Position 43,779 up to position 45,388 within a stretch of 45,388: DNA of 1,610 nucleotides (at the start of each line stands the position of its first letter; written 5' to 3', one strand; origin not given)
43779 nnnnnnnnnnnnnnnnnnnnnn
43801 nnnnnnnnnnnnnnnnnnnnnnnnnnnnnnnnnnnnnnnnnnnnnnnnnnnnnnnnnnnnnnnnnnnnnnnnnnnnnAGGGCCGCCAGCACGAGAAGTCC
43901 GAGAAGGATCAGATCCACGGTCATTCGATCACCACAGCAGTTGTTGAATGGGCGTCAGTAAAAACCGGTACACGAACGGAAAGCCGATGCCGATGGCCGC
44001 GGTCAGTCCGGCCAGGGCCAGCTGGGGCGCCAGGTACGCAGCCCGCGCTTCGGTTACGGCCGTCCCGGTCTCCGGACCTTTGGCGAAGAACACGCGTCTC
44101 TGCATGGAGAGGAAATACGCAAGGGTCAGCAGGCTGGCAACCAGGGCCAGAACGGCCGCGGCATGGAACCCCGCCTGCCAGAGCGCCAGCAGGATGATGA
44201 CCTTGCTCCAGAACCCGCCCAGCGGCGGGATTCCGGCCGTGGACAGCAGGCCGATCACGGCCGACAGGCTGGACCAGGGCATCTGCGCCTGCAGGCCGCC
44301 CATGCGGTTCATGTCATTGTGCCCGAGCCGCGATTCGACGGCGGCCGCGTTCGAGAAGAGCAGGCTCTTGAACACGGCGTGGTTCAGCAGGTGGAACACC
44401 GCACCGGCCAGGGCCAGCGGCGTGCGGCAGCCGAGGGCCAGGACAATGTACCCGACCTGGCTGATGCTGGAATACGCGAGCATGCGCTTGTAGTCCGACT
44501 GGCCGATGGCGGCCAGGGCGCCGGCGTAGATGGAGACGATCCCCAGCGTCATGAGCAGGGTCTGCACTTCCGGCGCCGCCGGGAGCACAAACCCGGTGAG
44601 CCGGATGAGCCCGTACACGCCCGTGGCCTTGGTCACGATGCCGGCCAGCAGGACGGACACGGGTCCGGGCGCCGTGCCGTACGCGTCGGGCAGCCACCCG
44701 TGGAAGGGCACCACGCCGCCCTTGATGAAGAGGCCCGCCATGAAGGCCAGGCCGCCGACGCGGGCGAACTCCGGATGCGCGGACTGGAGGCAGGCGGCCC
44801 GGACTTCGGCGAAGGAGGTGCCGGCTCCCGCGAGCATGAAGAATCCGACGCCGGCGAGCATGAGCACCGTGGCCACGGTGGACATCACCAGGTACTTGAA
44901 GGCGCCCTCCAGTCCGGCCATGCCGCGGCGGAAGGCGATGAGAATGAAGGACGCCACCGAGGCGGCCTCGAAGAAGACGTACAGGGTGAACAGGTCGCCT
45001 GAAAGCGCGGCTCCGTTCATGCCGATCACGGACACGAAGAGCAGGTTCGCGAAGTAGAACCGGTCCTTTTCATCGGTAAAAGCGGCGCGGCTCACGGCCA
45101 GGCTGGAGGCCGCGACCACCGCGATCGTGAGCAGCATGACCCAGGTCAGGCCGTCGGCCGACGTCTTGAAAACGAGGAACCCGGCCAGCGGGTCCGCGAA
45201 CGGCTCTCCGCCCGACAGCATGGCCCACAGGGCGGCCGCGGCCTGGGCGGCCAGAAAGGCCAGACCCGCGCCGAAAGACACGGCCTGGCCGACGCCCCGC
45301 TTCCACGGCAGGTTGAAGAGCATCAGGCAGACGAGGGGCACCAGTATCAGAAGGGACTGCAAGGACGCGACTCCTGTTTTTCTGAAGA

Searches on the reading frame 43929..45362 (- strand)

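Call 7: search_protein_families(library=pfam, proteins=[window:43929-45362:-], max_evalue=0.01)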
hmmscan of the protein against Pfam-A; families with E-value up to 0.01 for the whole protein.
window:43929-45362:- (477 aa): 3 families
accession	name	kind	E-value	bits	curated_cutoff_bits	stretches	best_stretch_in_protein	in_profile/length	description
PF00361.26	Proton_antipo_M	-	5.5e-66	223.2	21.5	1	121-413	1-294/294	NADH:quinone oxidoreductase/Mrp antiporter, TM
PF10125.14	NADHdeh_related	-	0.0028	17.6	27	1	105-221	71-182/218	NADH dehydrogenase I, subunit N related protein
PF14019.11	DUF4235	-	0.0055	17.1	27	1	30-103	8-72/77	Protein of unknown function (DUF4235)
